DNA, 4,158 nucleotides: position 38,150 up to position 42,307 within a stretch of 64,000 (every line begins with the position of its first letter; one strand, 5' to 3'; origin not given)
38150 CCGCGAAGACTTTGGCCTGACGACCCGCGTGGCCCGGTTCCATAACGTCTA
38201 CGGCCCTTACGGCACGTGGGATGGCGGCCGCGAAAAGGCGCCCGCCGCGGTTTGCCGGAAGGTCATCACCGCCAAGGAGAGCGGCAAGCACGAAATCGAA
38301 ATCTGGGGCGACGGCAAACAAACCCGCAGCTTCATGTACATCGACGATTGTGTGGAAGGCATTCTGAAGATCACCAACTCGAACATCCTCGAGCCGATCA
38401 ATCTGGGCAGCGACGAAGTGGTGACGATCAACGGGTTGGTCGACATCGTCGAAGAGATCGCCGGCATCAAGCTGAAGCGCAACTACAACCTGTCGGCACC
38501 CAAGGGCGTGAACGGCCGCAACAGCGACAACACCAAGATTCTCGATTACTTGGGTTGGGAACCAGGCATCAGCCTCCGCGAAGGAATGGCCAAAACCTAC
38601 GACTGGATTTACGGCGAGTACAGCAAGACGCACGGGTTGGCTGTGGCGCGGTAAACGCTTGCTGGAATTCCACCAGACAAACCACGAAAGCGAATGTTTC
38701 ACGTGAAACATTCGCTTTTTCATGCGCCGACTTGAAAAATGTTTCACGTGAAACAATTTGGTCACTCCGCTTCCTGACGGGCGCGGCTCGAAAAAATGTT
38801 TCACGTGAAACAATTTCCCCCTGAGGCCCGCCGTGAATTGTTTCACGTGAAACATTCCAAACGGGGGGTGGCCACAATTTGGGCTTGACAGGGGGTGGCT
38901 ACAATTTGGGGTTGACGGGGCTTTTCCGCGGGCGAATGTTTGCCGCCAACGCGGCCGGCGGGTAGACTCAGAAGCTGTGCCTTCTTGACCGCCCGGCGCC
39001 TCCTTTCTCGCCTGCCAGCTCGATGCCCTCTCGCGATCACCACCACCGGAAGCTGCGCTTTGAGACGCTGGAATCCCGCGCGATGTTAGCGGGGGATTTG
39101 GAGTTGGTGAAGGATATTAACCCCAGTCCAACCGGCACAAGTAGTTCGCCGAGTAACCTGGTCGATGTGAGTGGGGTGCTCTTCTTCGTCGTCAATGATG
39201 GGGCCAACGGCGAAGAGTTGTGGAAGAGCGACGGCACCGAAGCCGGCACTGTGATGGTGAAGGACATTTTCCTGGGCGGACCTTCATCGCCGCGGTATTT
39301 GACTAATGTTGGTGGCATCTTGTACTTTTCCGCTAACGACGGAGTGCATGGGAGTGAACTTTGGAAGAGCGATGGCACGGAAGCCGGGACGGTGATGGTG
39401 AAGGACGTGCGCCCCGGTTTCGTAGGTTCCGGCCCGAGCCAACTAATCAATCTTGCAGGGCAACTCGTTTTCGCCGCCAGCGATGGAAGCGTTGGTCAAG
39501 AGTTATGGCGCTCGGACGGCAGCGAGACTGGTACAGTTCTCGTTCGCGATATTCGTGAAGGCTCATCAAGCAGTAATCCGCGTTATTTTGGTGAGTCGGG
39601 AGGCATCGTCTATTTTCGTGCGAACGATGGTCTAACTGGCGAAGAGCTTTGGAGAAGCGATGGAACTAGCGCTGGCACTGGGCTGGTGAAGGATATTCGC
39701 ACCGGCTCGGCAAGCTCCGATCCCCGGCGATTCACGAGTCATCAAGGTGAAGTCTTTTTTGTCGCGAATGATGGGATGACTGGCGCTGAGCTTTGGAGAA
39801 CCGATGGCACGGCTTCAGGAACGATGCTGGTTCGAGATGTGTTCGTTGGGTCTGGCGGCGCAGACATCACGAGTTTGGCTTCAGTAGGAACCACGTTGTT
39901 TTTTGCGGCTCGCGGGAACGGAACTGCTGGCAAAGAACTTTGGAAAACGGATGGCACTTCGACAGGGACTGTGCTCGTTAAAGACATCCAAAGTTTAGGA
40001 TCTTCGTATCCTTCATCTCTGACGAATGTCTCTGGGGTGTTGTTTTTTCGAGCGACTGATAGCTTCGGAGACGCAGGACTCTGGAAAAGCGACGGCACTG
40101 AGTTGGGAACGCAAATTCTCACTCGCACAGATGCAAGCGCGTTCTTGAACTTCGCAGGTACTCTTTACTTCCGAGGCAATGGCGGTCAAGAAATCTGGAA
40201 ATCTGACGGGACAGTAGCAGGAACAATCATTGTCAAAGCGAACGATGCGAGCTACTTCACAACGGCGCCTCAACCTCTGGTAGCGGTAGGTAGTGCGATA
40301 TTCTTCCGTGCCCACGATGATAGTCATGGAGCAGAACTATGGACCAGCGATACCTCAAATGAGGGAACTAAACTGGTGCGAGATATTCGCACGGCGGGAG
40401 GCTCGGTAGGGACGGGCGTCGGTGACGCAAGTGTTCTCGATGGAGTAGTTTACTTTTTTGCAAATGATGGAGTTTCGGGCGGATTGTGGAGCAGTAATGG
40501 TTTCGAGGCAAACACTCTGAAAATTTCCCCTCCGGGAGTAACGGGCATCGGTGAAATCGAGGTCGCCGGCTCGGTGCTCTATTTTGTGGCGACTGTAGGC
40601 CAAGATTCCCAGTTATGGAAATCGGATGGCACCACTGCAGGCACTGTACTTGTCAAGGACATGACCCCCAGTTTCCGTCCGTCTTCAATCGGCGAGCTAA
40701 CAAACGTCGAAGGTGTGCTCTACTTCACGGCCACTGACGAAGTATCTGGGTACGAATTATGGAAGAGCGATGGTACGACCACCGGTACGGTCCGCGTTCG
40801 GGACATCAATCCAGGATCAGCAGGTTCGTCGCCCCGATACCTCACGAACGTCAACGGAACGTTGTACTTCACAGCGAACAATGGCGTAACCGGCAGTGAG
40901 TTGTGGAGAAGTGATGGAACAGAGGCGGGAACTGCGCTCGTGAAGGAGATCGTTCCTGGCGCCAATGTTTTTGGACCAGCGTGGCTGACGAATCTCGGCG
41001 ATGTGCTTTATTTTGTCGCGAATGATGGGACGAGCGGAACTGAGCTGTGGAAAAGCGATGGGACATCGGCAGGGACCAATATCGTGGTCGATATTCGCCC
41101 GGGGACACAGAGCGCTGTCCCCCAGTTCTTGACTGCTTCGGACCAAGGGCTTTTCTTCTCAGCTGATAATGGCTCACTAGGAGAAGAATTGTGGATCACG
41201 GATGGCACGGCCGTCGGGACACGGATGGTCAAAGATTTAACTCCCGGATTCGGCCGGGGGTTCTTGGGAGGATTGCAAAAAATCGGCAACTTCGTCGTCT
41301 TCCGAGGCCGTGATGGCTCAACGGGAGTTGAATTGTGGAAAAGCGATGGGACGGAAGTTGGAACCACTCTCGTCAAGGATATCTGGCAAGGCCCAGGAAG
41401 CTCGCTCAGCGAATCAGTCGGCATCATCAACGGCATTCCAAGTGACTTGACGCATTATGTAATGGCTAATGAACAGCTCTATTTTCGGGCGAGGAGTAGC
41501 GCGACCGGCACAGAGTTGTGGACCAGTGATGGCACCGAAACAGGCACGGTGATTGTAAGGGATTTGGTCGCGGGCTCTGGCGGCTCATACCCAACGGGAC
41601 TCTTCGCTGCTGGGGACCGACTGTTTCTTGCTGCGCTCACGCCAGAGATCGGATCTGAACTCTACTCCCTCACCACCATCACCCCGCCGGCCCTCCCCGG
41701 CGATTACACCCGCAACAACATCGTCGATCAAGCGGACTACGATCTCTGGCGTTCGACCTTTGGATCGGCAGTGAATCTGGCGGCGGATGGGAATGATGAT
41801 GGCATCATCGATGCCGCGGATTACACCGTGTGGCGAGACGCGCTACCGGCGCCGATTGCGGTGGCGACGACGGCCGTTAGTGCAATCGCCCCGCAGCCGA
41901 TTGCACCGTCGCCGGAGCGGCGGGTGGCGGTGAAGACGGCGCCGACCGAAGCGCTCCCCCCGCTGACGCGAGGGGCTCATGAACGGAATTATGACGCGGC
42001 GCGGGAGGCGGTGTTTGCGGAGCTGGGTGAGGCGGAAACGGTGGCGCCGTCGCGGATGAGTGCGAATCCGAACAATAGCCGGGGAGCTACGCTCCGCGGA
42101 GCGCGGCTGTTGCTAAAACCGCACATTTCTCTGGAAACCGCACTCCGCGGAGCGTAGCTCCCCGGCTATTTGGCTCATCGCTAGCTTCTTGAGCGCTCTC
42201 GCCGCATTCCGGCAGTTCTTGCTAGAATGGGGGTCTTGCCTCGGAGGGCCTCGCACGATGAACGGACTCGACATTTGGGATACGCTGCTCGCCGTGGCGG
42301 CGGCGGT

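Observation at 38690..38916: Four-copy perfect-palindrome array plus tandem direct repeat upstream of the giant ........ surface-protein gene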

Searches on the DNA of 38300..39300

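Call 43: search_rna_families(source=window, start=38300, end=39300, threshold=evalue, max_evalue=1)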
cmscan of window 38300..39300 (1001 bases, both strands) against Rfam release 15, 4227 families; matches with E-value up to 1: 3.
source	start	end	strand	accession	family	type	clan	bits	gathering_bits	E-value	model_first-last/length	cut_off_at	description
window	38687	38818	-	RF01820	RsaE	Gene; sRNA;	-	27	79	0.041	1-112/112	no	RNA Staph. aureus E (RoxS)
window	38790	38859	-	RF04112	MIR5512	Gene; miRNA;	-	21.2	139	0.41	1-132/132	no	MIR5512 microRNA precursor family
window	38795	38854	-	RF03631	MIR3440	Gene; miRNA;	-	21.1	105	0.11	1-127/127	no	MIR3440 microRNA precursor family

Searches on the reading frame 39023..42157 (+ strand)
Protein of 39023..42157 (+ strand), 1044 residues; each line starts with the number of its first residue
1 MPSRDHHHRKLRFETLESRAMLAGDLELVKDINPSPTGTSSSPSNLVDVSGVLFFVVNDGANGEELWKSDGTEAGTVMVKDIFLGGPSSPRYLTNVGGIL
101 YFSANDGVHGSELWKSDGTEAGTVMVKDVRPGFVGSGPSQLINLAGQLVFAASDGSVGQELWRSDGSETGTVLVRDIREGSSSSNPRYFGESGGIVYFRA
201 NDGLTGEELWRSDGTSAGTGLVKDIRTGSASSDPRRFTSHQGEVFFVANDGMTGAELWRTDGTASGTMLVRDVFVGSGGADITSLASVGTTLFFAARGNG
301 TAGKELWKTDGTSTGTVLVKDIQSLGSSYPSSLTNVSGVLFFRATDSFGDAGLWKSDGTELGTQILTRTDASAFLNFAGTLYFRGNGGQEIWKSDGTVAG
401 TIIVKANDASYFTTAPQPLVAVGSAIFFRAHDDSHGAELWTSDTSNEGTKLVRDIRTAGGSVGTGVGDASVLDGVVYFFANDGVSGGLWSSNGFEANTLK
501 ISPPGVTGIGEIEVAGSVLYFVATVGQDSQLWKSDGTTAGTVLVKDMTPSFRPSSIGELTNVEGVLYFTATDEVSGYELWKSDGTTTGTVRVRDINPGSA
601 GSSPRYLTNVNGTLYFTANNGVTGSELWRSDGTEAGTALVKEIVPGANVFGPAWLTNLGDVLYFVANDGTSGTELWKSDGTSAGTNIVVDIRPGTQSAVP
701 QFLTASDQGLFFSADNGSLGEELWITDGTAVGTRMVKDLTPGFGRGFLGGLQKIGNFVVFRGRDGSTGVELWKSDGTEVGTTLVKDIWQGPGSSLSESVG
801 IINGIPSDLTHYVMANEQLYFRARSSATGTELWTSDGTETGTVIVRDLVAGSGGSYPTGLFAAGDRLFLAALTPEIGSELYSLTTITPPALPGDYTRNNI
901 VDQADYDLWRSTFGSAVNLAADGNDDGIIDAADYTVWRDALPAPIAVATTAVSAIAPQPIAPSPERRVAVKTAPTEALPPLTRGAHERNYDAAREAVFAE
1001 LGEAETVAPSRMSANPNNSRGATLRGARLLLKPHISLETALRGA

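Call 8: search_protein_families(library=pfam, proteins=[window:39023-42157:+], max_evalue=0.001)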
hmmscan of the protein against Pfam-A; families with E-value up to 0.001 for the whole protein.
window:39023-42157:+ (1044 aa): 1 family
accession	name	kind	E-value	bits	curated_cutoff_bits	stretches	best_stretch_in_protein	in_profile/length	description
PF07595.18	Planc_extracel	-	1.7e-05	24.7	25.5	1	9-25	3-19/20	Planctomycete extracellular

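Call 18: find_encoding_contigs(protein=window:39023-42157:+, flank=10000, max_places=6)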
Protein window:39023-42157:+ (1044 aa): no gene with exactly this product is on record in the collection.

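Call 49: search_protein_families(library=ncbifam, proteins=[window:39023-42157:+], max_evalue=0.001)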
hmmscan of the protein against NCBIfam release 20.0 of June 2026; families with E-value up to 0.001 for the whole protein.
window:39023-42157:+ (1044 aa): 1 family
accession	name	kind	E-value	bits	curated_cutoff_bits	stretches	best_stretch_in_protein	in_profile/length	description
TIGR04534.2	ELWxxDGT_rpt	domain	2.4e-279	901.5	65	16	98-143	1-46/47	ELWxxDGT repeat protein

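Call 50: find_homologous_proteins(query=window:39023-42157:+, max_evalue=1e-30)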
Query window:39023-42157:+ (1044 aa): 7996 proteins with E <= 1e-30 among 8000 candidates; the best 120 are listed.
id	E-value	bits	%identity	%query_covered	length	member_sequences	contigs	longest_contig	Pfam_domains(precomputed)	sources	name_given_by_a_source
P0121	0.0e+0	1249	47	70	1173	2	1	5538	PF19410.6,PF18675.8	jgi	-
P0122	0.0e+0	1230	41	77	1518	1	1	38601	PF07679.23,PF13895.13,PF07686.24,PF19410.6,PF13927.13,PF00047.32,PF18998.7,PF00041.28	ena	-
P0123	0.0e+0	1128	48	83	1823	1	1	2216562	PF19410.6,PF20579.5,PF03160.21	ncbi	-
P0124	0.0e+0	1111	46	85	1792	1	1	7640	PF19410.6,PF03160.21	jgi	-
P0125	0.0e+0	1078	42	77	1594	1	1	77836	PF00630.26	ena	-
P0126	0.0e+0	1071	47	84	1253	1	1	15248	PF19410.6,PF22085.2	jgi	jgi:ELWxxDGT repeat protein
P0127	0.0e+0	1070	44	79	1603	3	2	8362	PF19410.6,PF20579.5,PF03160.21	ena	-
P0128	0.0e+0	1066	38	84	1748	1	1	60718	PF19410.6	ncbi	ncbi:MAG: ELWxxDGT repeat protein, partial [Pirellulales bacterium]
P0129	0.0e+0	1062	38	75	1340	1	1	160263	PF18962.8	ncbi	-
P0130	0.0e+0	1052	44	83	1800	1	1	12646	PF17164.11,PF00028.24,PF15892.12,PF05345.19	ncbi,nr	ncbi:MAG: cadherin domain-containing protein, partial [Planctomycetaceae bacterium]|nr:cadherin doma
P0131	0.0e+0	1023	46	92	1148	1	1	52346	PF00404.25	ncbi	ncbi:MAG: ELWxxDGT repeat protein [Lacipirellulaceae bacterium]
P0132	4.5e-298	1010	40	78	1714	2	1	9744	PF19081.7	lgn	-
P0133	2.2e-297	1008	43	80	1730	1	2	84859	PF23727.2,PF03160.21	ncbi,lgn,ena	-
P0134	1.7e-296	1005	41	83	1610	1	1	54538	PF16640.12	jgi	jgi:ELWxxDGT repeat protein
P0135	3.7e-293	994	44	89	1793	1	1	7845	PF04151.22,PF01190.25,PF08884.17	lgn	-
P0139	1.5e-283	962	46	85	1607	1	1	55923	PF00028.24,PF07595.18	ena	-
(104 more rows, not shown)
